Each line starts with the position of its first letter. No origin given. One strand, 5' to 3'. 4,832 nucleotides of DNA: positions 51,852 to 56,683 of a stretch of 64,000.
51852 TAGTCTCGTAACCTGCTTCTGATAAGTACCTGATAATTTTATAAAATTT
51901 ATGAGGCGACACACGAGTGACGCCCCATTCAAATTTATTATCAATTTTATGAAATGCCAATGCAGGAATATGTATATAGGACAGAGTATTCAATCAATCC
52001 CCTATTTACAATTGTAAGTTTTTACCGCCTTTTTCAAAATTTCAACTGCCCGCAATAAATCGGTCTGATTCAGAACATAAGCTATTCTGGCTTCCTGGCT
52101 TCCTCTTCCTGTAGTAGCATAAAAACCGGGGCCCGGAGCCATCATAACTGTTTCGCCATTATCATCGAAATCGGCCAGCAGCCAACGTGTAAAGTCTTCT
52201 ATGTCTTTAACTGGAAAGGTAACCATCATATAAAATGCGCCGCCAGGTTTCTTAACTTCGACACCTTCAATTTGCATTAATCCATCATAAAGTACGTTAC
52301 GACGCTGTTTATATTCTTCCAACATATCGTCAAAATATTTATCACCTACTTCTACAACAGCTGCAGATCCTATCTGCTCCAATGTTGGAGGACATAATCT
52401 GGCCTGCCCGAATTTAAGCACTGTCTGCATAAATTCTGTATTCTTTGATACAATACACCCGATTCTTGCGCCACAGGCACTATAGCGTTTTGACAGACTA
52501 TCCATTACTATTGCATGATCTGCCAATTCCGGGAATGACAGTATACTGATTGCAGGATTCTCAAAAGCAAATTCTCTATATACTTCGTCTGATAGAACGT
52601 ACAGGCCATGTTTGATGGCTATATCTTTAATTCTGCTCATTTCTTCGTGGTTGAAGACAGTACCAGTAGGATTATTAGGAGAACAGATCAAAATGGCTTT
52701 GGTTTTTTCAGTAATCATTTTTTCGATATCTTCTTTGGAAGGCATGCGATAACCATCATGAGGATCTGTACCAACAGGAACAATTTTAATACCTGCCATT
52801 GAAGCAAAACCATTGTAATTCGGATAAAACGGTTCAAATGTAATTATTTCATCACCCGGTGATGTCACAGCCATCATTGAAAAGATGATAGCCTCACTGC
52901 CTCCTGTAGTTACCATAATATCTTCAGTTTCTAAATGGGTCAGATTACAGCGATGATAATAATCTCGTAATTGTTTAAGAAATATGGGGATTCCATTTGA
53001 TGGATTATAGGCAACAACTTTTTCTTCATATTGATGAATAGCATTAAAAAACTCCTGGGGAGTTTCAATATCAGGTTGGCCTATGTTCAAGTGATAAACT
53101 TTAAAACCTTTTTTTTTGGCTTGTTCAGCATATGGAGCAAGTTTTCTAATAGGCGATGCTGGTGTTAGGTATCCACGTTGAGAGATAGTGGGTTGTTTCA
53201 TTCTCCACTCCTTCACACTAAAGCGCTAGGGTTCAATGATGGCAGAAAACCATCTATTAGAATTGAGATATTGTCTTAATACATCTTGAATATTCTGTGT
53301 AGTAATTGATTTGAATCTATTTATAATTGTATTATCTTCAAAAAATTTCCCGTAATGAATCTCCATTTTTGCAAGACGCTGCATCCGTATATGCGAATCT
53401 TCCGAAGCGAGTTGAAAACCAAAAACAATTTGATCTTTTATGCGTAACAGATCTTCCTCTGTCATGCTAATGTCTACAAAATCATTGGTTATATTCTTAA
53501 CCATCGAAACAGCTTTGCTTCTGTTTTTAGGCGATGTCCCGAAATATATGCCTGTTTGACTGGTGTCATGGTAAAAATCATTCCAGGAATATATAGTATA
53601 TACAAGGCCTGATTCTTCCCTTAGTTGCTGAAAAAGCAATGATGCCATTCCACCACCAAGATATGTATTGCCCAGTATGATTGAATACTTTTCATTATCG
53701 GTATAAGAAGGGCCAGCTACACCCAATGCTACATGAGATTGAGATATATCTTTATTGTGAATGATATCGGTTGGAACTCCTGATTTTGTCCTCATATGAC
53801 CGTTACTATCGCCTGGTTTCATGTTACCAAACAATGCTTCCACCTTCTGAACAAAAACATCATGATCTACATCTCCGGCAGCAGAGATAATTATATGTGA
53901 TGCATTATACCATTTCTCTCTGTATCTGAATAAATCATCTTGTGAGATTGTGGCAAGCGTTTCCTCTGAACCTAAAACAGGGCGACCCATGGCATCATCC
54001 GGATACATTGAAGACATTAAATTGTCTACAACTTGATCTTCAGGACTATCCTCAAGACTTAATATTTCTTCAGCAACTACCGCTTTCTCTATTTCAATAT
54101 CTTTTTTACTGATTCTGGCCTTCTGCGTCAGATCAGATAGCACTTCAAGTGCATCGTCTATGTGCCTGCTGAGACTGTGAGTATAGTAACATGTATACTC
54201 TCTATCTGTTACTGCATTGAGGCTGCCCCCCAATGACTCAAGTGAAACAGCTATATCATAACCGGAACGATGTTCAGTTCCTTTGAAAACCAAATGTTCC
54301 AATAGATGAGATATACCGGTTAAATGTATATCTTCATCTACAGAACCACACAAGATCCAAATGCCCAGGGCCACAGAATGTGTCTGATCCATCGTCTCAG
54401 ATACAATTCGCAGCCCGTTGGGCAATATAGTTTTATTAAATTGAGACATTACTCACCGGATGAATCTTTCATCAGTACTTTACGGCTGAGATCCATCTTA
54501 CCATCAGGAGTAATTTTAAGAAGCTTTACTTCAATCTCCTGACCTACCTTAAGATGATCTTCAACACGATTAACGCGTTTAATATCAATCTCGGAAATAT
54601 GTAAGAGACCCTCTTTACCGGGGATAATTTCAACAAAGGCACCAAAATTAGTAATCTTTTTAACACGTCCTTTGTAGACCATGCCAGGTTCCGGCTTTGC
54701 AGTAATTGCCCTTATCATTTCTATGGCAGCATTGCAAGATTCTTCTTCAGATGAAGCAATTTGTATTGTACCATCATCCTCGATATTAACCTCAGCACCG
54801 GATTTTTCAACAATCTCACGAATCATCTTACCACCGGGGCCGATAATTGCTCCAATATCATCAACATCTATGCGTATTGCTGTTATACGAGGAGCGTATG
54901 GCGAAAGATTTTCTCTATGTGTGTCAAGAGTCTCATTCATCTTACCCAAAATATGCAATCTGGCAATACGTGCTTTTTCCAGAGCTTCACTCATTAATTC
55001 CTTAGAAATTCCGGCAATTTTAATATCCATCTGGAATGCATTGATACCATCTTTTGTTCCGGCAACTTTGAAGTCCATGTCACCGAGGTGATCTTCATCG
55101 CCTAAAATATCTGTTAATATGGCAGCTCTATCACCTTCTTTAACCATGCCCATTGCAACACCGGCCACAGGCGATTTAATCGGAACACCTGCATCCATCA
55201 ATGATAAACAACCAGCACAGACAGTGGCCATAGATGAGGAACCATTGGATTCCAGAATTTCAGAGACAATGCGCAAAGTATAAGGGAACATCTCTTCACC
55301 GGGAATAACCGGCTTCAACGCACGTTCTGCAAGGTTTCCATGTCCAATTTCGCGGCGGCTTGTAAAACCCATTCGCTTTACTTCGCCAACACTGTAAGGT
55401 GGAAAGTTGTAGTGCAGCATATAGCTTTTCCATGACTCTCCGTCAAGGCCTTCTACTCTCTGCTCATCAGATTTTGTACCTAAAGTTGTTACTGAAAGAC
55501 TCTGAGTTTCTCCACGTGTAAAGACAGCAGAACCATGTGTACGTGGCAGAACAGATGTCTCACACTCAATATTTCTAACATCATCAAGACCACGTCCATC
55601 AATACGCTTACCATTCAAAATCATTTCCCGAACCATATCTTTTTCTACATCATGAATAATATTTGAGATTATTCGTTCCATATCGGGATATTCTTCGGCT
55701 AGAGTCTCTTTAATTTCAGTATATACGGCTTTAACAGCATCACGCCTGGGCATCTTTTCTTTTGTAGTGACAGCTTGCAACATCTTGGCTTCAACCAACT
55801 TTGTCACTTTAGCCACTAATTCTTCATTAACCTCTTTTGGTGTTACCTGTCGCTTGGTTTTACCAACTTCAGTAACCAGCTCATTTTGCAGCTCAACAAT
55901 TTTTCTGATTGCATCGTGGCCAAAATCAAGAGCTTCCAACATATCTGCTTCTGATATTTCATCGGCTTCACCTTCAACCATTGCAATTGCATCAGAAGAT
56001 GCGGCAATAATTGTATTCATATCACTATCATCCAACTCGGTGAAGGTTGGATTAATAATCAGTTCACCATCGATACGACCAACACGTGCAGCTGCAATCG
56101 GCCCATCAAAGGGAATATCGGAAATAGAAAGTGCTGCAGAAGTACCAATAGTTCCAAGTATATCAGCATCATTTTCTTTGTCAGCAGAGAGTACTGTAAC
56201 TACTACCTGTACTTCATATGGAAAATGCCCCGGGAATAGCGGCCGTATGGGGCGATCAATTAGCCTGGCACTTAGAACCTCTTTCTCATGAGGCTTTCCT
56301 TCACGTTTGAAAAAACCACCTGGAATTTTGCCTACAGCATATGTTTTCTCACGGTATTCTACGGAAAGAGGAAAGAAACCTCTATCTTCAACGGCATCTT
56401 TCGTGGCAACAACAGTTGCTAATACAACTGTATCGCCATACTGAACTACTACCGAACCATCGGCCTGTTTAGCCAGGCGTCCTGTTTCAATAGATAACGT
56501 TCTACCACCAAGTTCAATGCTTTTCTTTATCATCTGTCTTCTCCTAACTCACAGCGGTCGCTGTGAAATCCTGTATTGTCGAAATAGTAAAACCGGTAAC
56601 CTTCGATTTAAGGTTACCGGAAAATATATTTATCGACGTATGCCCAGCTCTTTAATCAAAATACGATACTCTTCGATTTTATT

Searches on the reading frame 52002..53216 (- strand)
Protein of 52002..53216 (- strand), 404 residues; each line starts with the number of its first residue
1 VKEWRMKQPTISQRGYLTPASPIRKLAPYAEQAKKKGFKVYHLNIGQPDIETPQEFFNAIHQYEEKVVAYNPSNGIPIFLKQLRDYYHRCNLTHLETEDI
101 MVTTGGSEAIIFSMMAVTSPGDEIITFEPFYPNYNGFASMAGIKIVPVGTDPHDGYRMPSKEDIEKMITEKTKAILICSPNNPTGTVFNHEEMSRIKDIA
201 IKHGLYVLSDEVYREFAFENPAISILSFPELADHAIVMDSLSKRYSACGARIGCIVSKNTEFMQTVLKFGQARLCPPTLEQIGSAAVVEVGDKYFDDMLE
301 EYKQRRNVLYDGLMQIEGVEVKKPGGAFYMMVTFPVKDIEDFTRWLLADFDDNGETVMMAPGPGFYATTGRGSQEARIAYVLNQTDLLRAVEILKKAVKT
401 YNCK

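Call 41: search_protein_families(library=pfam, proteins=[window:52002-53216:-], max_evalue=0.00001)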
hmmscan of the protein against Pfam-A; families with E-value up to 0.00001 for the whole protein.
window:52002-53216:- (404 aa): 4 families
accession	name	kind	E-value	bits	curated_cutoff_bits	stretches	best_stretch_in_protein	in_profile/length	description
PF00155.27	Aminotran_1_2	-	1.4e-51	176.2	19.7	1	41-392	4-359/361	Aminotransferase class I and II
PF01041.23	DegT_DnrJ_EryC1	-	1.4e-10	41.4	19.8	1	95-210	37-145/360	DegT/DnrJ/EryC1/StrS aminotransferase family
PF01053.26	Cys_Met_Meta_PP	-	9.2e-08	31.5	27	1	97-221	67-184/381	Cys/Met metabolism PLP-dependent enzyme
PF00266.25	Aminotran_5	-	1.3e-07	31.4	21.5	0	96-210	59-175/371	Aminotransferase class-V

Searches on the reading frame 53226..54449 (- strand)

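Call 41: search_protein_families(library=pfam, proteins=[window:53226-54449:-], max_evalue=0.00001)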
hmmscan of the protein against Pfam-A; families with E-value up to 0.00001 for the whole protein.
window:53226-54449:- (407 aa): 2 families
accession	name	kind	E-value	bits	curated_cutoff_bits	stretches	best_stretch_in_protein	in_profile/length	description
PF00675.25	Peptidase_M16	-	9.4e-38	129.9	22.3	1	14-160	1-147/149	Insulinase (Peptidase family M16)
PF05193.26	Peptidase_M16_C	-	1.9e-33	116.3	23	1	168-340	2-180/181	Peptidase M16 inactive domain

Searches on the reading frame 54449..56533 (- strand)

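Call 41: search_protein_families(library=pfam, proteins=[window:54449-56533:-], max_evalue=0.00001)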
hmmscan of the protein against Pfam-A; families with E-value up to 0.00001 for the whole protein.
window:54449-56533:- (694 aa): 6 families
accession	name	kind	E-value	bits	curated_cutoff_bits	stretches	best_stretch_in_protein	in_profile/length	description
PF01138.27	RNase_PH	-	2.3e-62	209.6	25.5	2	10-141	2-130/130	3' exoribonuclease family, domain 1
PF03725.20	RNase_PH_C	-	1.7e-24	86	20.8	2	144-208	1-67/67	3' exoribonuclease family, domain 2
PF00575.29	S1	-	1.8e-20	73.5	22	1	613-685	1-74/74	S1 RNA binding domain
PF03726.19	PNPase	-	4.4e-14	53.1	24.6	1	238-314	1-80/81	Polyribonucleotide nucleotidyltransferase, RNA binding domain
PF00013.35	KH_1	-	3.2e-11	43.3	21.5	1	553-608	4-65/66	KH domain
PF23459.1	S1_RRP5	-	1.9e-06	28.8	27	1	615-673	2-60/72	RRP5 S1 domain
